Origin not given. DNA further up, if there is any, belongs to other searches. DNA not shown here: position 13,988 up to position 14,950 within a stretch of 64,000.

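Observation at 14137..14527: Fibrobacter/Bacteroidota-type FISUMP-like domains inside phage fibres (host-derived adhesion module; host inference)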

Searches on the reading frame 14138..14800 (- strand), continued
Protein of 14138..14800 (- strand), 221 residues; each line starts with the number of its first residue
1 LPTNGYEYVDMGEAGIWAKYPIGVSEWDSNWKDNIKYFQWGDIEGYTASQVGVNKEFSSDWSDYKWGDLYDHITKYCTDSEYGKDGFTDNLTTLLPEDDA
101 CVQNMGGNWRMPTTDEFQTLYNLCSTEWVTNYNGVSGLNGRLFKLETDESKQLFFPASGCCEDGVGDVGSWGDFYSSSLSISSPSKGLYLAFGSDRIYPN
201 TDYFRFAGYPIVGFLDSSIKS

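Call 60: find_related_loci(query=A1, collection=genome_contigs, flank=3000)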
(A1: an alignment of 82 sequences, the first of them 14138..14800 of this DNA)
Query A1 (221 aa) in genome_contigs; peptide patterns used: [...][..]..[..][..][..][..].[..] (x = any residue, [..] = any of these).
600 stretches matched a pattern (row limit reached: there are more); 555 encode a relative of the query (tblastn E <= 1e-3); the best 80 are kept; 80 distinct loci.
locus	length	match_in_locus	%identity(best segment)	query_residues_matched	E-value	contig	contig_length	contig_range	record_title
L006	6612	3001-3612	42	1-216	2e-37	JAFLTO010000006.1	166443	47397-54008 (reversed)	MAG: Muribaculaceae bacterium isolate HAN055 Seq6, whole genome shotgun sequence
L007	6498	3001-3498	45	2-184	2e-34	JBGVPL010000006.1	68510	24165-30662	MAG: Candidatus Aphodosoma sp. isolate fecal_MAG_189 fecal_MAG_189_contig_0006, whole genome shotgun sequence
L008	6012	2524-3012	43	4-185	7e-34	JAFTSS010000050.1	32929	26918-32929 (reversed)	MAG: Paludibacteraceae bacterium isolate RGIG4115 Roe_deer_Cecum.Co__c1061513, whole genome shotgun sequence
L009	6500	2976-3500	39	4-197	6e-32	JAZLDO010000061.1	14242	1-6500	MAG: Candidatus Aphodosoma sp. isolate T1900045032_TC20190025.MAGScoT_cleanbin_000031 SGB_4453_k141_15135, whole genome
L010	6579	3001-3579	42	4-204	9e-32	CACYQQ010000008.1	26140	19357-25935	MAG: uncultured Bacteroidales bacterium isolate RUG12191 genome assembly, contig: RUG12191_asm_8, whole genome shotgun s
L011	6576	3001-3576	37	6-211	2e-30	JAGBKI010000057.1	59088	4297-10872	MAG: Bacteroidaceae bacterium isolate RGIG9197 Water_deer_Reticulum.Co__c565281, whole genome shotgun sequence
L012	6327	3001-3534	40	4-197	3e-30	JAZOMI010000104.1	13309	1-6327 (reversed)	MAG: Candidatus Aphodosoma sp. isolate T1900045648_YK20190342.MAGScoT_cleanbin_000049 SGB_8184_k141_2591915, whole genom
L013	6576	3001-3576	38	2-215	8e-30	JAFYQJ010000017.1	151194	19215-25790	MAG: Paludibacteraceae bacterium isolate RGIG7326 Water_buffalos_Cecum-4__c830814, whole genome shotgun sequence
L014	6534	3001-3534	40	4-197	1e-28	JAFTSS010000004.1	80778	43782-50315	MAG: Paludibacteraceae bacterium isolate RGIG4115 Roe_deer_Cecum.Co__c102974, whole genome shotgun sequence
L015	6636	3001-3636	35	4-221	2e-28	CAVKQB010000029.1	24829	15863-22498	Leyella stercorea isolate H07659-L1_cleanbin_000006 genome assembly, contig: Spades_H07659-L1_contig_1019, whole genome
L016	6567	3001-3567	40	4-214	4e-28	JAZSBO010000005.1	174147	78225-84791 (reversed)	MAG: Paludibacteraceae bacterium isolate T1900044928_TS20190394.MAGScoT_cleanbin_000001 SGB_3393_k141_642305, whole geno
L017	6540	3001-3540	42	1-196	4e-28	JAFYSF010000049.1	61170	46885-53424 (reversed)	MAG: Paludibacteraceae bacterium isolate RGIG7374 Water_buffalos_Cecum-5__c833598, whole genome shotgun sequence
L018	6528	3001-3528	40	4-197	4e-28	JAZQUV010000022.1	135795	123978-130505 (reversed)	MAG: Candidatus Aphodosoma sp. isolate T1900045180_TC20190176.MAGScoT_cleanbin_000003 SGB_5224_k141_2880197, whole genom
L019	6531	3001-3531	36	4-207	2e-27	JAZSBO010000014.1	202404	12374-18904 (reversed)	MAG: Paludibacteraceae bacterium isolate T1900044928_TS20190394.MAGScoT_cleanbin_000001 SGB_3393_k141_2039762, whole gen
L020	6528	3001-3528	40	7-194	2e-27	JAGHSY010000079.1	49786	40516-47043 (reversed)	MAG: Candidatus Colenecus caballi isolate E3_160 c_000001158419, whole genome shotgun sequence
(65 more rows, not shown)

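Call 62: search_solved_structures(query=A1, max_evalue=10, show_alignments=1)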
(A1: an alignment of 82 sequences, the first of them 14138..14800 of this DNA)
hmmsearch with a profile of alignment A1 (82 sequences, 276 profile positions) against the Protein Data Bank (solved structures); distinct sequences matched with E-value up to 10: 0.

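Call 64: find_encoding_contigs(protein=P0117, flank=10000, max_places=2)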
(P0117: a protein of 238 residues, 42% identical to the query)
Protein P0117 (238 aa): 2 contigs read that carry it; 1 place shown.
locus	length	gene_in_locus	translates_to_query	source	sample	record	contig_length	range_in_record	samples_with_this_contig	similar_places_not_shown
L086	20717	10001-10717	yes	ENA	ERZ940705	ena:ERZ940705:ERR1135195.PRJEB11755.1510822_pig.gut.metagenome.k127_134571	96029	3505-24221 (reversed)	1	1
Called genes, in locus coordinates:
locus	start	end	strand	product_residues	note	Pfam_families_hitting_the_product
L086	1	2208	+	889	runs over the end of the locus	-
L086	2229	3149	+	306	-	-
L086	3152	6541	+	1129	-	-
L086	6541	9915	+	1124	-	PF13004:BACON (faint)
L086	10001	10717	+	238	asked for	PF07603:Lcl_C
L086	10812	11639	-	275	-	PF00149:Metallophos, PF12850:Metallophos_2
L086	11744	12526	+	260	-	-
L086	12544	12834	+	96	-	PF21825:Sequestin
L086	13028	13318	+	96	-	-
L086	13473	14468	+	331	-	PF08275:DNAG_N (faint)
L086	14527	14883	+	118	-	-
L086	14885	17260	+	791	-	-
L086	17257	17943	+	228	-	PF04542:Sigma70_r2, PF04545:Sigma70_r4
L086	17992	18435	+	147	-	-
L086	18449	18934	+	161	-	-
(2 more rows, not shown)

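Call 65: find_encoding_contigs(protein=P0032, flank=10000, max_places=2)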
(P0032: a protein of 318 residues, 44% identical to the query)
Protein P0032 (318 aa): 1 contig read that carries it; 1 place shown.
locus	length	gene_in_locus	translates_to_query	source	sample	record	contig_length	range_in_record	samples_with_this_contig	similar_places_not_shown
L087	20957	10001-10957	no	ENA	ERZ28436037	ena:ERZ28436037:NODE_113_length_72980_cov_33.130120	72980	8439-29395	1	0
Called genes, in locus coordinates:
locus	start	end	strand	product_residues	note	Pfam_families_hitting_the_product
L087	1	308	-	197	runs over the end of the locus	-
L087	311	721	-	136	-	-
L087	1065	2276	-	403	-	PF01385:OrfB_IS605, PF07282:Cas12f1-like_TNB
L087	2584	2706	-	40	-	-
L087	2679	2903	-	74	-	-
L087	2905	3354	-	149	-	PF01668:SmpB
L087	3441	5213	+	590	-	PF18998:Flg_new_2 (faint)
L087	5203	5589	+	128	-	-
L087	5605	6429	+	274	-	PF13306:LRR_5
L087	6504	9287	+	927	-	-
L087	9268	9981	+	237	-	PF25342:GT_PLOD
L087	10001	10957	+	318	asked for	PF07603:Lcl_C (weak)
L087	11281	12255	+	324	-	-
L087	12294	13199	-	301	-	PF00078:RVT_1 (weak)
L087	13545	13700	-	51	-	-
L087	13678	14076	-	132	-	-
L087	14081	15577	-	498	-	PF25342:GT_PLOD, PF01370:Epimerase, PF02719:Polysacc_synt_2 (faint), PF04321:RmlD_sub_bind, PF07993:NAD_binding_4 (faint), PF16363:GDP_Man_Dehyd (weak)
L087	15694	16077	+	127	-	-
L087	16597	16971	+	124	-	-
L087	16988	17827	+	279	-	-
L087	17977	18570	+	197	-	-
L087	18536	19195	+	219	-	-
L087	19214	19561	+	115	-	-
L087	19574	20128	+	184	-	-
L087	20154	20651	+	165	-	-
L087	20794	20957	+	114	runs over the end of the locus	-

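Call 77: find_related_loci(query=A1, collection=viral_contigs, flank=4000)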
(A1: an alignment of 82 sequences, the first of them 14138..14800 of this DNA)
Query A1 (221 aa) in viral_contigs; peptide patterns used: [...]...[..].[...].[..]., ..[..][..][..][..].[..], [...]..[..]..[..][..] (x = any residue, [..] = any of these).
111 stretches matched a pattern; 77 encode a relative of the query (tblastn E <= 1e-3); 75 distinct loci.
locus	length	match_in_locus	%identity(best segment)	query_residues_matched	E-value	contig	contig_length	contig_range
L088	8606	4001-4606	43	4-213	3e-32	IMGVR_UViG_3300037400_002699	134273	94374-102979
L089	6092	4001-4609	43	2-213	9e-32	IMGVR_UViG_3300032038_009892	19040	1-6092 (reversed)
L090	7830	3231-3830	39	2-216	1e-31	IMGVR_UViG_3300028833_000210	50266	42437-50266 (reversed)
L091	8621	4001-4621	40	2-213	4e-31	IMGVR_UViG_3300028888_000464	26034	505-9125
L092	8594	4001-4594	41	6-214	8e-31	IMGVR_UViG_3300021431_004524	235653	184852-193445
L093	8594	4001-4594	41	6-214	8e-31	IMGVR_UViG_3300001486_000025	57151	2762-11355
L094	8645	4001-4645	39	1-215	1e-30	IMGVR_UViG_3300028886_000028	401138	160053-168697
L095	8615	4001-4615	40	3-215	2e-30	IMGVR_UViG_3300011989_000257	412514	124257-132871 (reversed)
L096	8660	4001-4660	37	2-216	2e-30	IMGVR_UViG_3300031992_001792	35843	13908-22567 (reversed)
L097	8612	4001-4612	41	2-213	3e-30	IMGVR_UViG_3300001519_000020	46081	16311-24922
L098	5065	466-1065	38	2-215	9e-30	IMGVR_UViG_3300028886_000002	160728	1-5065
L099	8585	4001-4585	39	5-215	5e-29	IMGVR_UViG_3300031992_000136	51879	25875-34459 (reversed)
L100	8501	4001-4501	44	2-179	7e-29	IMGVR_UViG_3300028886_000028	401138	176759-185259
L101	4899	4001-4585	38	5-215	3e-28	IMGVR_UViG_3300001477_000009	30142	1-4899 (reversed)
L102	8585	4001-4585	38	4-215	5e-28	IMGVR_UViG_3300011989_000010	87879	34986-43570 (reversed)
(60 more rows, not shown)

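Call 92: search_protein_families(library=phrogs, proteins=[L006:43-489:+, L006:585-1154:+, L006:1245-2357:+, L006:2372-2968:+, L006:2971-3618:+, L006:3633-4826:+, L006:4864-5361:+, L006:5752-6171:+], max_evalue=0.001)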
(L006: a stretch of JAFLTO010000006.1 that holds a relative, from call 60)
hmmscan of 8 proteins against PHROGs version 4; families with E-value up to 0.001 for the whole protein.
L006:43-489:+ (148 aa): 8 families
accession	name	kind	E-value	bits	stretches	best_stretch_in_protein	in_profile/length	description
phrog_23820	-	tail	1e-10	43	1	15-78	104-167/221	tail fiber protein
phrog_18185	-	tail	6.8e-09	36.7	1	14-76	244-307/399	tail fiber protein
phrog_4757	-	unknown function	7e-09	36.3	1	10-62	92-144/359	-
phrog_18608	-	unknown function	9.7e-06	26.1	1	14-61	163-210/416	-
phrog_1197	-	tail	1.5e-05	25.2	1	13-44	192-223/715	tail protein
phrog_2631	-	tail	1.5e-05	24.8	1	18-60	379-421/644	tail fiber protein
phrog_7032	-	tail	0.00012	21.4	1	19-65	285-331/866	tail fiber protein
phrog_7765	-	unknown function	0.00092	18.6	0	10-60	230-280/578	-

L006:585-1154:+ (189 aa): 2 families
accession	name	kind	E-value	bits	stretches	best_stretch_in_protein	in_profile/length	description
phrog_18185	-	tail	1.7e-05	25.5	1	28-156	216-343/399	tail fiber protein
phrog_4757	-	unknown function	0.00013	22.3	1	15-107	65-148/359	-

L006:1245-2357:+ (370 aa): 46 families (the best 25 are shown)
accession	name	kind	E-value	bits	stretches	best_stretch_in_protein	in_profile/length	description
phrog_5073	-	tail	1.7e-30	107.5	2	60-142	287-372/519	tail fiber protein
phrog_819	-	tail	1.4e-27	97.3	2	60-242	513-750/1024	tail protein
phrog_6320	-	tail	1.8e-27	97.5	2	61-132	110-190/745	tail fiber protein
phrog_366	-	tail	6.3e-24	86.2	3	61-132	312-383/474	tail fiber protein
phrog_18350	-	tail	8.8e-22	79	3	45-101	141-197/253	tail fiber protein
phrog_8745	-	tail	1.3e-21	76.8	2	28-170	1347-1489/1803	tail fiber protein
phrog_38806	-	unknown function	3.1e-21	77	3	34-136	50-157/285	-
phrog_1806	-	tail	5.8e-20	72.7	3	189-282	132-220/276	collagen like minor tail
phrog_3904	-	tail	5.3e-18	65.7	3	225-327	660-762/1086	tail fiber protein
phrog_1658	-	unknown function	1.2e-16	62.2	2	63-132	42-130/239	-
phrog_10972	-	tail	2.9e-16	60.9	2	244-281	157-194/343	tail fiber protein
phrog_32779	-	unknown function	1.1e-15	58.2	1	193-324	360-489/555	-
phrog_13892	-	tail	5.2e-15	56.5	2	88-137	39-88/676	minor tail protein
phrog_29268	-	unknown function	1.9e-13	50.4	1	55-132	406-483/653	-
phrog_3420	-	unknown function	2.8e-13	49.4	2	60-228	221-388/929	-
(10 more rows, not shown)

L006:2372-2968:+ (198 aa): 0 families

L006:2971-3618:+ (215 aa): 0 families

L006:3633-4826:+ (397 aa): 0 families

L006:4864-5361:+ (165 aa): 0 families

L006:5752-6171:+ (139 aa): 0 families
